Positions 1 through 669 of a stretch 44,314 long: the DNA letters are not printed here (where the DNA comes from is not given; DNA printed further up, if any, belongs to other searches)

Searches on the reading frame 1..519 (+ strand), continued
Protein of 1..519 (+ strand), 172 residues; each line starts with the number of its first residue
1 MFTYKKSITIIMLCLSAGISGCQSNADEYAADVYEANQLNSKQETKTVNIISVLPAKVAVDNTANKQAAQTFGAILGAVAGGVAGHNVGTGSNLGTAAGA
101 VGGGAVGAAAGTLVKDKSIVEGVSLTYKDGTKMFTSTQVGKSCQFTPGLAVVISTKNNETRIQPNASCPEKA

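Call 20: find_encoding_contigs(protein=window:1-519:+, flank=10000, max_places=8)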
Protein window:1-519:+ (172 aa): 24 contigs read that carry it; 8 places shown.
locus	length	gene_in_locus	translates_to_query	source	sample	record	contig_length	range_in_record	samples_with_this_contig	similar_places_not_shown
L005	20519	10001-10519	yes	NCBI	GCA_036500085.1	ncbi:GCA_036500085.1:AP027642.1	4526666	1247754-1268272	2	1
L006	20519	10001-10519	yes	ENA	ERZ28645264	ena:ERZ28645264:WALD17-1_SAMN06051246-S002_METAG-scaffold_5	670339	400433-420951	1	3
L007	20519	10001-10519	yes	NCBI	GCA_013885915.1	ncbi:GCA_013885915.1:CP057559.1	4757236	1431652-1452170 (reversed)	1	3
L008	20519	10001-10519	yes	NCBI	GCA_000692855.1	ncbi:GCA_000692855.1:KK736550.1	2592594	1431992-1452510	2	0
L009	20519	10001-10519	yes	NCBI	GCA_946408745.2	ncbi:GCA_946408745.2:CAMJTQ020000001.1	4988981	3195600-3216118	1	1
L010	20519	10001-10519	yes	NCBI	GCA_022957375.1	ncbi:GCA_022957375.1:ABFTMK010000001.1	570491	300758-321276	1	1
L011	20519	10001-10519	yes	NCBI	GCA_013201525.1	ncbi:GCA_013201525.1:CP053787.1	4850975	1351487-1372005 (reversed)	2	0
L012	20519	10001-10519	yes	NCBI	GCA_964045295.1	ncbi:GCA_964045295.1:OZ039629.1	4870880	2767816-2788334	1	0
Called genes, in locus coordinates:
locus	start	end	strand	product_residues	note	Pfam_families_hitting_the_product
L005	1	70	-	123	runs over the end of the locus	PF07274:DUF1440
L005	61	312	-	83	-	PF07274:DUF1440 (weak)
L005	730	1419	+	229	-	PF00111:Fer2, PF13085:Fer2_3 (weak), PF01799:Fer2_2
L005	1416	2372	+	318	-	PF00941:FAD_binding_5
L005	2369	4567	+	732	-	PF01315:Ald_Xan_dh_C, PF02738:MoCoBD_1, PF20256:MoCoBD_2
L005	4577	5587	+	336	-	PF02625:XdhC_CoxI, PF13478:XdhC_C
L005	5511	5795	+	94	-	PF03466:LysR_substrate (weak)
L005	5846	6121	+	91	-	PF03811:Zn_ribbon_InsA, PF12759:HTH_Tnp_IS1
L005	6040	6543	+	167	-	PF03400:DDE_Tnp_IS1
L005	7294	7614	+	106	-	-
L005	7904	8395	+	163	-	-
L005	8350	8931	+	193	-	PF13391:HNH_2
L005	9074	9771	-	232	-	PF03811:Zn_ribbon_InsA, PF12759:HTH_Tnp_IS1, PF03400:DDE_Tnp_IS1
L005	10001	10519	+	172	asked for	PF13441:Gly-zipper_YMGG (faint)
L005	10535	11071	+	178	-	PF17358:DUF5384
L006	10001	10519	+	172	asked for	PF13441:Gly-zipper_YMGG (faint)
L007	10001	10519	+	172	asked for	PF13441:Gly-zipper_YMGG (faint)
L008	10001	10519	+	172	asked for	PF13441:Gly-zipper_YMGG (faint)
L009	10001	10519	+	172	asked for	PF13441:Gly-zipper_YMGG (faint)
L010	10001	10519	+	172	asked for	PF13441:Gly-zipper_YMGG (faint)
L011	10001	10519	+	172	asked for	PF13441:Gly-zipper_YMGG (faint)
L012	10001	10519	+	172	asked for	PF13441:Gly-zipper_YMGG (faint)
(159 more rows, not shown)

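Call 39: search_dna_similar(query=window:1-516:+, collection=plasmids, mode=protein, max_rows=25, rows=spread, max_evalue=1e-10)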
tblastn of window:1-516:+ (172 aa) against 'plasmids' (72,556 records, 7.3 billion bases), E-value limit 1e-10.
Records with a match: 205; places in all: 206; records where one place covers at least 80% of the query: 198.
Best place of each record, by identity: 90-95% 1; 80-90% 11; 60-80% 189; <60% 4.
By first word of the organism name: Escherichia 176; Salmonella 24; Vibrio 3; Citrobacter 1; Cronobacter 1.
By predicted mobility (MOB-suite, as given by PLSDB): non-mobilizable 178; mobilizable 23; conjugative 4.
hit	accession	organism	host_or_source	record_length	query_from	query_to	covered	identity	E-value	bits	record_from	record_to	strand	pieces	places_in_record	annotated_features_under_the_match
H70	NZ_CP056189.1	Citrobacter sp. RHBSTW-01013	culture,Wastewater effluent sample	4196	7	171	96%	86.1%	4e-58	201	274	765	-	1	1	glycine zipper 2TM domain-containing protein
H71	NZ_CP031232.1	Escherichia coli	Homo sapiens,rectal swab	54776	1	171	99%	73.3%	1e-52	186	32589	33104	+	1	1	hypothetical protein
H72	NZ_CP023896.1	Escherichia coli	Homo sapiens,rectal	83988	1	171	99%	73.3%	1e-52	186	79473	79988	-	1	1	hypothetical protein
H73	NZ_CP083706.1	Escherichia coli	Homo sapiens,urine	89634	1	171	99%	73.3%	1e-52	186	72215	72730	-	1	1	hypothetical protein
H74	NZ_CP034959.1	Escherichia coli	Homo sapiens,Culture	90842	1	171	99%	73.3%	1e-52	186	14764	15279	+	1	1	hypothetical protein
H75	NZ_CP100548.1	Escherichia coli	Gallus gallus domesticus,whole ...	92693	1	171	99%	73.3%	1e-52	186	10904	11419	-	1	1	hypothetical protein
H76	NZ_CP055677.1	Escherichia fergusonii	culture,Pooled pig faecal samples ...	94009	1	171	99%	73.3%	1e-52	186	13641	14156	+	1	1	hypothetical protein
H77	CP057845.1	Escherichia coli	culture,Pooled pig faecal samples ...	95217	1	171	99%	73.3%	1e-52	186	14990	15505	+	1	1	hypothetical protein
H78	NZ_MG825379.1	Escherichia coli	chicken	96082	1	171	99%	73.3%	1e-52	186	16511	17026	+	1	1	hypothetical protein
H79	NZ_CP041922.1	Escherichia coli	Homo sapiens,sputum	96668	1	171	99%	73.3%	1e-52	186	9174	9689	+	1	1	hypothetical protein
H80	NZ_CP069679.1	Escherichia coli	Homo sapiens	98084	1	171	99%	73.3%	1e-52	186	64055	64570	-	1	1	hypothetical protein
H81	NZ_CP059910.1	Escherichia coli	Turkey,fecal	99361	1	171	99%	73.3%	1e-52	186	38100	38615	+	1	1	hypothetical protein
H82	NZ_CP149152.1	Salmonella enterica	Pig,single cell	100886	1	171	99%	73.3%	1e-52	186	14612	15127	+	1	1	hypothetical protein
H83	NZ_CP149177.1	Salmonella enterica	Pig,single cell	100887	1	171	99%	73.3%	1e-52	186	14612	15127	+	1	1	hypothetical protein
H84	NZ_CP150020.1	Escherichia coli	Homo sapiens,urine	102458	1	171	99%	73.3%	1e-52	186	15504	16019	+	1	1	hypothetical protein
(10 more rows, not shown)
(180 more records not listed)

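Call 45: search_solved_structures(query=A5, max_evalue=1, show_alignments=2)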
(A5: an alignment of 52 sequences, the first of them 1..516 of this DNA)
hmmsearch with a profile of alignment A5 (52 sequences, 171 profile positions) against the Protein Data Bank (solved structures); distinct sequences matched with E-value up to 1: 3.
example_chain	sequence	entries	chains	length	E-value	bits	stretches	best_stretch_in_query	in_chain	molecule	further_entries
7ojf_A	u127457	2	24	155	1.5e-09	40.9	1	10-162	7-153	Outer membrane lipoprotein slyB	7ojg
1psr_A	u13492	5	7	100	0.52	13.1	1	15-61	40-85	PSORIASIN | PROTEIN S100-A7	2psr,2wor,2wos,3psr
4aqj_A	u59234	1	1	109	0.57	13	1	15-61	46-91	PROTEIN S100-A7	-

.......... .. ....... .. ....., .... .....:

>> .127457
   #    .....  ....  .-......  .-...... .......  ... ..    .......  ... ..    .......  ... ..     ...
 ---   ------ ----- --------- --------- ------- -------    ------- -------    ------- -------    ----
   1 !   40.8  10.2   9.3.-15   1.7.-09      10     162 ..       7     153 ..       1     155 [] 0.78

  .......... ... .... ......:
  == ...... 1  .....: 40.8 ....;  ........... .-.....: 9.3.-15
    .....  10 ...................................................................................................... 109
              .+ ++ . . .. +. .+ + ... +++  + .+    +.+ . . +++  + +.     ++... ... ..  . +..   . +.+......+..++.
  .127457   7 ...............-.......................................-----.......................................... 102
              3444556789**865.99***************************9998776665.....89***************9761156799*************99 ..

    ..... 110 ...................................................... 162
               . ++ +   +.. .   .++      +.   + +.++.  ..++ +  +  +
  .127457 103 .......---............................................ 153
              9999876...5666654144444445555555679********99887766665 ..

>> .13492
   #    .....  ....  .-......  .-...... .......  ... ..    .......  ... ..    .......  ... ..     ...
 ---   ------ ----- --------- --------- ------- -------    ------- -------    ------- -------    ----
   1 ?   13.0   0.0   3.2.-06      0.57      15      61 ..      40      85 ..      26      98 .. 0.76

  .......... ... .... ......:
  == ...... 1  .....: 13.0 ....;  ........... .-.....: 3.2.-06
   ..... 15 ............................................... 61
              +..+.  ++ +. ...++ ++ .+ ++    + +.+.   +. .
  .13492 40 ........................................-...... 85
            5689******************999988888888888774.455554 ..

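Call 55: predict_structure(alignment_id=A7)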
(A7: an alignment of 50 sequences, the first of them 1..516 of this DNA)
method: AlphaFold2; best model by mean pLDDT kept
length: 172 residues; sequences in the alignment: 50
mean_pLDDT: 61.9   pTM: 0.40
mean pLDDT of the five models: 61.9, 58.0, 57.2, 56.6, 46.1
residues with pLDDT >= 90: 0; 70-90: 58; 50-70: 78; < 50: 36
segments of 3 or more residues with pLDDT < 50: 1-4, 21-35, 94-96, 98-100, 102-104
pLDDT, mean of each block of 10 residues (from residue 1): 47 55 41 49 73 75 56 56 53 48 52 54 82 81 83 73 78 48
secondary structure, 60 per line:
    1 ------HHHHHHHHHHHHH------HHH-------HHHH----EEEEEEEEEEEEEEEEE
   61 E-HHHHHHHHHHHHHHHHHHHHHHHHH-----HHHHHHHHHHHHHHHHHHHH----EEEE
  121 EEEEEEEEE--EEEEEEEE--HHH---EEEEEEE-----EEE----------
elements in order: H7-19 H36-39 E44-61 H63-87 H93-112 E117-129 E132-139 E148-154 E160-162

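Call 59: fold_search(model_id=the predicted structure, library=pdb)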
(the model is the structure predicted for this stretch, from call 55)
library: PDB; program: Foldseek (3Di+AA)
matches with E <= 10: 73; with E <= 0.001: 1
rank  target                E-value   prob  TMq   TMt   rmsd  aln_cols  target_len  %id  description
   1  7ojf_A                2.5e-07  1.00  0.48  0.56   4.8       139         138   27  CRYO-EM STRUCTURE OF SLYB13-BAMA FROM ESCHERICHIA COLI. (released 2022-07-27)
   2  9fsm_A                2.9e-01  0.44  0.30  0.24  13.1       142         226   18  Cryo-EM structure of the decameric TraT surface exclusion lipoprotein from Klebsiella pneumoniae (pKpQIL plasmid) (released 2024-12-11)
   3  9e2v_A                3.3e-01  0.54  0.28  0.22  14.5       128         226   20  Cryo-EM map of homodecameric TraT (released 2025-04-16)
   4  7ur8                  7.0e-01  0.51  0.20  0.42   8.5        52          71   19  170_h_ob, a small beta-barrel de novo designed protein (released 2023-03-22)
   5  8idx_A                7.4e-01  0.51  0.28  0.25   9.6       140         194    8  Structure of p205 HIN (released 2024-02-14)
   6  9fs5_A                1.1e+00  0.25  0.27  0.22  14.5       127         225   20  Cryo-EM structure of the decameric TraT surface exclusion lipoprotein from Escherichia coli (F plasmid) (released 2024-12-11)
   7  9g6k_LM               1.5e+00  0.08  0.15  0.15  18.1        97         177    9  LSU structure derived from the LSU sample of the mitoribosome from T. gondii. (released 2024-12-11)
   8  3rd4_B                1.6e+00  0.44  0.30  0.55   5.2       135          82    7  Crystal structure of PROPEN_03304 from Proteus penneri ATCC 35198 Northeast Structural Genomics Consortium target id P (released 2011-05-25)
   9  8jrt_F                1.9e+00  0.05  0.15  0.09  12.5       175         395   10  Cryo-EM structure of human 26S proteasomal RP subcomplex (Ea state) bound to K11/K48-branched ubiquitin (Ub) chain com (released 2024-12-18)
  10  6fhs_D                2.1e+00  0.21  0.24  0.11  10.7       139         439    6  CryoEM Structure of INO80core (released 2018-04-25)
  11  7cnz_C                2.1e+00  0.07  0.13  0.10  12.7        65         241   11  Crystal structure of 10PE bound PSD from E. coli (2.70 A) (released 2021-03-24)
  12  7cnw_C                2.1e+00  0.07  0.13  0.09  12.7        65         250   11  Crystal structure of Apo PSD from E. coli (1.90 A) (released 2021-03-24)
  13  7cnz_A                2.4e+00  0.07  0.13  0.10  12.7        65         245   11  Crystal structure of 10PE bound PSD from E. coli (2.70 A) (released 2021-03-24)
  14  8ofb                  2.4e+00  0.07  0.24  0.06  14.8       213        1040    8  Crystal Structure of T. maritima reverse gyrase with a minimal latch, hexagonal form (released 2023-04-26)
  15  7cnx_C                2.5e+00  0.06  0.11  0.08  13.5        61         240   15  Crystal structure of Apo PSD from E. coli (2.63 A) (released 2021-03-24)
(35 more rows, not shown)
